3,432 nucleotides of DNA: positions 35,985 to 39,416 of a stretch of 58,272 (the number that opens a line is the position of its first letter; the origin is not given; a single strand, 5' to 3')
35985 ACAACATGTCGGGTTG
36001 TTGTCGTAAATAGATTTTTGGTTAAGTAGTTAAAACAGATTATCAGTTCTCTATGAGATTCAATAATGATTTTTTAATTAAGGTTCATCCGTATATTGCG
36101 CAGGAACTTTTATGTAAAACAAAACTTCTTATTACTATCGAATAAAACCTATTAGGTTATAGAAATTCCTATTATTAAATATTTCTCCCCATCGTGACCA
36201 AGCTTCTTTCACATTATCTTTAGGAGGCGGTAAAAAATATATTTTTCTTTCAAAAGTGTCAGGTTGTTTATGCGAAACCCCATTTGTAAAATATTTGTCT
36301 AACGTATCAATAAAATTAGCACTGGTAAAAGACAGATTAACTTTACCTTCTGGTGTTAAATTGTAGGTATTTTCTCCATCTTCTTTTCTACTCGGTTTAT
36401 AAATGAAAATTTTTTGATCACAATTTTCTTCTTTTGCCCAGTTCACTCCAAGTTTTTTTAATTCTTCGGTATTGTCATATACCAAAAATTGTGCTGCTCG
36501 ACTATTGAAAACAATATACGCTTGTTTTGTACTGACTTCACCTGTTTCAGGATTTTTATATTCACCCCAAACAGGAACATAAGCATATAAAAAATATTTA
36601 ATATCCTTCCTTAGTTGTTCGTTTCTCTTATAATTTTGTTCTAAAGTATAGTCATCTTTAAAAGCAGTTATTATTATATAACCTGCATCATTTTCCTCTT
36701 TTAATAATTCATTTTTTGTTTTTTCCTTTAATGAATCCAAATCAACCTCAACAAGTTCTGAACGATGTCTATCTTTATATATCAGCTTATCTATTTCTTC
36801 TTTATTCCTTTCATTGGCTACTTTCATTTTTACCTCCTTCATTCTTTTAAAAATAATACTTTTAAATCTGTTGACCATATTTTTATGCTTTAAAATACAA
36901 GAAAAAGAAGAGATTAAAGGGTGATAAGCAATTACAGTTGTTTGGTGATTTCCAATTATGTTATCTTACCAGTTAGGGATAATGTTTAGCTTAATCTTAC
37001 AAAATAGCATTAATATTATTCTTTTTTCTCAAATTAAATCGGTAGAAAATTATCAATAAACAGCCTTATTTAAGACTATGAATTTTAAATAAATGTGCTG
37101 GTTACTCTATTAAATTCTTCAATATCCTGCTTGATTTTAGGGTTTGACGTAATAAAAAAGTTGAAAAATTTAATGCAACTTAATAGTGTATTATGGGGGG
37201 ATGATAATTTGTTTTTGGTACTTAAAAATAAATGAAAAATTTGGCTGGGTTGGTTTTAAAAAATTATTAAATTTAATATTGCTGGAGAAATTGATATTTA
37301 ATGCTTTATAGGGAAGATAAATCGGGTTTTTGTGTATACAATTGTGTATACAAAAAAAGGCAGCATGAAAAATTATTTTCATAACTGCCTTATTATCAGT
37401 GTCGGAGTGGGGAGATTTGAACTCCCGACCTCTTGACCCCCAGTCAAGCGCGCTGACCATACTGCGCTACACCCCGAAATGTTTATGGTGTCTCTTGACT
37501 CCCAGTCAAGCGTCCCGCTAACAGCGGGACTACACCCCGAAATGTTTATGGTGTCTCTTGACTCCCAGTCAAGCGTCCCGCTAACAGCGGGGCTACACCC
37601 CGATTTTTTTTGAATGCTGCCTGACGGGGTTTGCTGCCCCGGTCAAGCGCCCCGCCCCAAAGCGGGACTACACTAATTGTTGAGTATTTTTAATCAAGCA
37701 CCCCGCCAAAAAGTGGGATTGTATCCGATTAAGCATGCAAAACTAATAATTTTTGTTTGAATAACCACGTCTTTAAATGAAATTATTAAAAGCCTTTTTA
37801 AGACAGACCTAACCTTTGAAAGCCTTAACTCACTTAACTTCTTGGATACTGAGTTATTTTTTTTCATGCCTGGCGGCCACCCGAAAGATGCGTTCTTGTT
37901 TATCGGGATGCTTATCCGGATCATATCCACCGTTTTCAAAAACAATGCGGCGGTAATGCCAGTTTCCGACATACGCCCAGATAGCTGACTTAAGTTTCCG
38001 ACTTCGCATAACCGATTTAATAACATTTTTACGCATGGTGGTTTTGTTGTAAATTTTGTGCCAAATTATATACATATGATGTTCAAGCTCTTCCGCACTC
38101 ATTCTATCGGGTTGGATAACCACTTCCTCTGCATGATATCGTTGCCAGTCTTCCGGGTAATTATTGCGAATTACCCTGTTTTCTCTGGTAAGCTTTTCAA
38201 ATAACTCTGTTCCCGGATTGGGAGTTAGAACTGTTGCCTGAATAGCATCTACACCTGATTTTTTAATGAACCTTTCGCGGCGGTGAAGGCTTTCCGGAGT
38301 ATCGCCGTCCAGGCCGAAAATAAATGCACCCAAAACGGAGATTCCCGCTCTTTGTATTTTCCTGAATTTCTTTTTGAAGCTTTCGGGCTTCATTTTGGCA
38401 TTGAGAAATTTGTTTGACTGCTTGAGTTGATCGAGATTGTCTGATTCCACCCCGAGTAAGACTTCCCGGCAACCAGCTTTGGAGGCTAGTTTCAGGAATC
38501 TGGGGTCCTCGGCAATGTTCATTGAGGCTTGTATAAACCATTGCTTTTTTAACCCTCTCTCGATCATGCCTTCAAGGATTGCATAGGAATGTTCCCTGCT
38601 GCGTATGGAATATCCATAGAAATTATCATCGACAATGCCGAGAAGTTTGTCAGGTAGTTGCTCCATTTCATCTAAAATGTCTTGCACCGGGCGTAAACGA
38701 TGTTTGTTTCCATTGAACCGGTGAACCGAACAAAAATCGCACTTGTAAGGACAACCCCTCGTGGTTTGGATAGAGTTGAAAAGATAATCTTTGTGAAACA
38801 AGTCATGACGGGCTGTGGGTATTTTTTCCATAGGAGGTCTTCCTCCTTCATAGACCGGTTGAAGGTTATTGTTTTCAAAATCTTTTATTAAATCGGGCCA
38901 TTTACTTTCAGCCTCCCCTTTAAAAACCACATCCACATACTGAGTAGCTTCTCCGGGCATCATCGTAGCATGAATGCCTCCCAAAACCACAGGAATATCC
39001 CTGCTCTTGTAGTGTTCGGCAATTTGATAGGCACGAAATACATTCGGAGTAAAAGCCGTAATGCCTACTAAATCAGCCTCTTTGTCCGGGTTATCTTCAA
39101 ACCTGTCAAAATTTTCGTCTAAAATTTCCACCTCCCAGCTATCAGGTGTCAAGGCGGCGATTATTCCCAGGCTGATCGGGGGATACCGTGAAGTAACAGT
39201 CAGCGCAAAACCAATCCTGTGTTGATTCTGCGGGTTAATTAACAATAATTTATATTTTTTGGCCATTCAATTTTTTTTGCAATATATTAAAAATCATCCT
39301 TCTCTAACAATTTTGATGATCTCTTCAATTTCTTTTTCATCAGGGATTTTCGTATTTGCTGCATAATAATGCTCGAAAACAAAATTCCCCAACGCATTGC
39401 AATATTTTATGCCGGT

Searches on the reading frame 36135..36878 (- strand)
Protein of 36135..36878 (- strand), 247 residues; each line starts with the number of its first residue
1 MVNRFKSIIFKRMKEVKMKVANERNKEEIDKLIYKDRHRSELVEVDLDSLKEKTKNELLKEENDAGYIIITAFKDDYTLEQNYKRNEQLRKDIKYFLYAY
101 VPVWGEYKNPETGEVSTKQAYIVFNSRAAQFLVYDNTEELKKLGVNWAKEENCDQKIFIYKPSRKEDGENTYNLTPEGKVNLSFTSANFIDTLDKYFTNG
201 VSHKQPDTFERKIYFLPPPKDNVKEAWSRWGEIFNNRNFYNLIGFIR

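Call 54: search_protein_families(library=ncbifam, proteins=[window:36135-36878:-], max_evalue=0.001)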
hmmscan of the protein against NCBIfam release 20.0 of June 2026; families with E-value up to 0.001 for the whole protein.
window:36135-36878:- (247 aa): 0 families

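Call 56: search_protein_families(library=pfam, proteins=[window:36135-36878:-], max_evalue=0.01)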
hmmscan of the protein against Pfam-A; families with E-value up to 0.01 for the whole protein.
window:36135-36878:- (247 aa): 1 family
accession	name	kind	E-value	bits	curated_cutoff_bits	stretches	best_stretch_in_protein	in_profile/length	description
PF23780.1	S-AdoMet_lyase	-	9.6e-05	22.8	28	1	68-123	1-57/133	S-Adenosylmethionine lyase family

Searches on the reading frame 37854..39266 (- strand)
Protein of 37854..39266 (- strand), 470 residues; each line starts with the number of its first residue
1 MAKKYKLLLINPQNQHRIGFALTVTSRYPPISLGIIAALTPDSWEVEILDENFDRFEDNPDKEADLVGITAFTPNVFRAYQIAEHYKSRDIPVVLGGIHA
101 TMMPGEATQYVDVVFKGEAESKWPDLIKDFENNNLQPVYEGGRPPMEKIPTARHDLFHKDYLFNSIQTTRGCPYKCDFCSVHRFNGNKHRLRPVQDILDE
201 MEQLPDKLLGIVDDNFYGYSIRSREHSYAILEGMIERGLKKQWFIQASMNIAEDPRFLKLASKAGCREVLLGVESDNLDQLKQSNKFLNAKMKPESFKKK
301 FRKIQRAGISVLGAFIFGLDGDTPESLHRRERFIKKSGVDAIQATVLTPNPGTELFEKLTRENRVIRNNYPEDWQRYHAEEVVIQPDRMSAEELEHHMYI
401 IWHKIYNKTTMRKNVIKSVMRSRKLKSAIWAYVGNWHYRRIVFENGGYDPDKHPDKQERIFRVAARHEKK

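Call 56: search_protein_families(library=pfam, proteins=[window:37854-39266:-], max_evalue=0.01)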
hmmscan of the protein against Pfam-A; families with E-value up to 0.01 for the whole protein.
window:37854-39266:- (470 aa): 4 families
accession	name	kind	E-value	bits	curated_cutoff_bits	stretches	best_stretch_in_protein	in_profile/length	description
PF04055.27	Radical_SAM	-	2.2e-15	57.6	29.5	1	166-329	1-161/166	Radical SAM superfamily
PF02310.24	B12-binding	-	3.2e-14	53.2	32.1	1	22-122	6-116/121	B12 binding domain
PF19864.5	Radical_SAM_N2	-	0.0015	18.4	29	1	82-132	75-127/151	Radical SAM proteins, N-terminal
PF03472.21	Autoind_bind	-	0.0045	17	23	0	356-414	28-89/149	Autoinducer binding domain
